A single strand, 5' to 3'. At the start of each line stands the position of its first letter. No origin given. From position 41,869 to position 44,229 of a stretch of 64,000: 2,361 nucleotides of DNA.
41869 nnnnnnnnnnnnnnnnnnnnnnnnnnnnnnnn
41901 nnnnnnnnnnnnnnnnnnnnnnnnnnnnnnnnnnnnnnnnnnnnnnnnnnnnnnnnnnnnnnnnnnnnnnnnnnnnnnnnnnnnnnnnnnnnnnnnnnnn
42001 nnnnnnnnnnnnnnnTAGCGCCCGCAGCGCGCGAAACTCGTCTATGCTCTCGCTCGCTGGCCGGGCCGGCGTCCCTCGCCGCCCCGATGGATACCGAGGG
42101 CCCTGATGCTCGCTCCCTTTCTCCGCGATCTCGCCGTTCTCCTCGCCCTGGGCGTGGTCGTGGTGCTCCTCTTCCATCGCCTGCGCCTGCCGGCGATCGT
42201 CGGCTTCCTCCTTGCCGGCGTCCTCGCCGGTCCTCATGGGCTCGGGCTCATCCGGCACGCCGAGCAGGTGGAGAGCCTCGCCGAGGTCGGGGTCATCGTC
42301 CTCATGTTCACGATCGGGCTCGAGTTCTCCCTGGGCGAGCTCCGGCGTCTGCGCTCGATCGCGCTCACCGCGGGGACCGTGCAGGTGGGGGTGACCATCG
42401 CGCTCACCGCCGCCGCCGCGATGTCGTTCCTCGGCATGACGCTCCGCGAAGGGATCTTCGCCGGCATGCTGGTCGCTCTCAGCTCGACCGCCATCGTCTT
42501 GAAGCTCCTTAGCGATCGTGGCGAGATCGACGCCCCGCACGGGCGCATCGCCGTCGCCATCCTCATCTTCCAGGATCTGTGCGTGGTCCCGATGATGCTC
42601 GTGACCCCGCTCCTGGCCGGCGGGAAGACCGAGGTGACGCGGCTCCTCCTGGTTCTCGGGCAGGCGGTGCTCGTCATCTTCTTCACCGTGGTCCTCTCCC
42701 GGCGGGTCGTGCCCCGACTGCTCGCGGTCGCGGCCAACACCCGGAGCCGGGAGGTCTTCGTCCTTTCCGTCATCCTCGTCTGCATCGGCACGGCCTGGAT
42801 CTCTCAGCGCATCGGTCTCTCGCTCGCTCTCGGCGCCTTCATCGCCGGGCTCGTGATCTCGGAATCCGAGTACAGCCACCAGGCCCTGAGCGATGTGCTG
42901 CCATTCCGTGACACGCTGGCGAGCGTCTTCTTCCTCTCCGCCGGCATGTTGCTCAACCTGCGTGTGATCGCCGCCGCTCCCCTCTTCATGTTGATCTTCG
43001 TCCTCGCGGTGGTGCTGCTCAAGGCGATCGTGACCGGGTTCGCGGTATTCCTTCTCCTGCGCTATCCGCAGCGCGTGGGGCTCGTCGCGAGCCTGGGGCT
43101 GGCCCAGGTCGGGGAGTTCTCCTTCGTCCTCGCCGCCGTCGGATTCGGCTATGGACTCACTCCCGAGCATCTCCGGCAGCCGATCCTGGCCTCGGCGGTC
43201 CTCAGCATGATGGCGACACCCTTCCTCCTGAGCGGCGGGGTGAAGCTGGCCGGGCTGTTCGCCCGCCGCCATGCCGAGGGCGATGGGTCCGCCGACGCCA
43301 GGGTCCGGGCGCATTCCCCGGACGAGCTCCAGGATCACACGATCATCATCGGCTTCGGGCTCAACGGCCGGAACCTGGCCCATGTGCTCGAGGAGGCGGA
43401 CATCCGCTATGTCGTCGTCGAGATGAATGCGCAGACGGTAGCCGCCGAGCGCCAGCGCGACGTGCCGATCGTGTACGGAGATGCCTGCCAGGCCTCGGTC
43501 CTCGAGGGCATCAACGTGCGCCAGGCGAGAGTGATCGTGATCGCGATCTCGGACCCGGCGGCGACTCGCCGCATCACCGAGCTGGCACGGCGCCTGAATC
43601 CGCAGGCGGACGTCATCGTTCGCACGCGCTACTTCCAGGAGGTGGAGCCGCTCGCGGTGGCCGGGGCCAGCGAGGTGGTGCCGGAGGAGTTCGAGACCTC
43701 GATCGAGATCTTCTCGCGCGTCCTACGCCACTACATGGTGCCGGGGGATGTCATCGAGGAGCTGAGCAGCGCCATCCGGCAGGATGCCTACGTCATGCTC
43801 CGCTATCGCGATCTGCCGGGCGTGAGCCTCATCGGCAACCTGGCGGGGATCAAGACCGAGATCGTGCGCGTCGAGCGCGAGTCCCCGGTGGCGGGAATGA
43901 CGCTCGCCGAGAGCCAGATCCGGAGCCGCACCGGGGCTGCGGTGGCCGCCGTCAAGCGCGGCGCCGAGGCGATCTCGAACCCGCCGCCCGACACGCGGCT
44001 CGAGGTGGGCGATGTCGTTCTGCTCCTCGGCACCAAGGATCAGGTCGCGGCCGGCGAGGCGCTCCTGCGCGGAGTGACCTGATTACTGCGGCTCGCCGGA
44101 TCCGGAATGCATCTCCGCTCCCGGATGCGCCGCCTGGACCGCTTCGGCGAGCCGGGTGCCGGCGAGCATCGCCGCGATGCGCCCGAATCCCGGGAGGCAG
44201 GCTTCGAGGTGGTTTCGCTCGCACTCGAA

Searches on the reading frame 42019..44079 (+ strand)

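Call 89: search_protein_families(library=pfam, proteins=[window:42019-44079:+], max_evalue=0.0001)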
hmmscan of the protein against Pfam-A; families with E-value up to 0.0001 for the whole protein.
window:42019-44079:+ (687 aa): 3 families
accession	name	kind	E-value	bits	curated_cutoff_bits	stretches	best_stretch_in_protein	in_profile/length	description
PF00999.27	Na_H_Exchanger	-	7.4e-60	203.2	26.2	1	46-403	7-372/375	Sodium/hydrogen exchanger, transmembrane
PF02254.24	TrkA_N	-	3.8e-23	82.5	23.8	1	442-554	2-114/116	TrkA-N domain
PF02080.26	TrkA_C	-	2.3e-17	63.1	27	1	615-678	3-65/71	TrkA-C domain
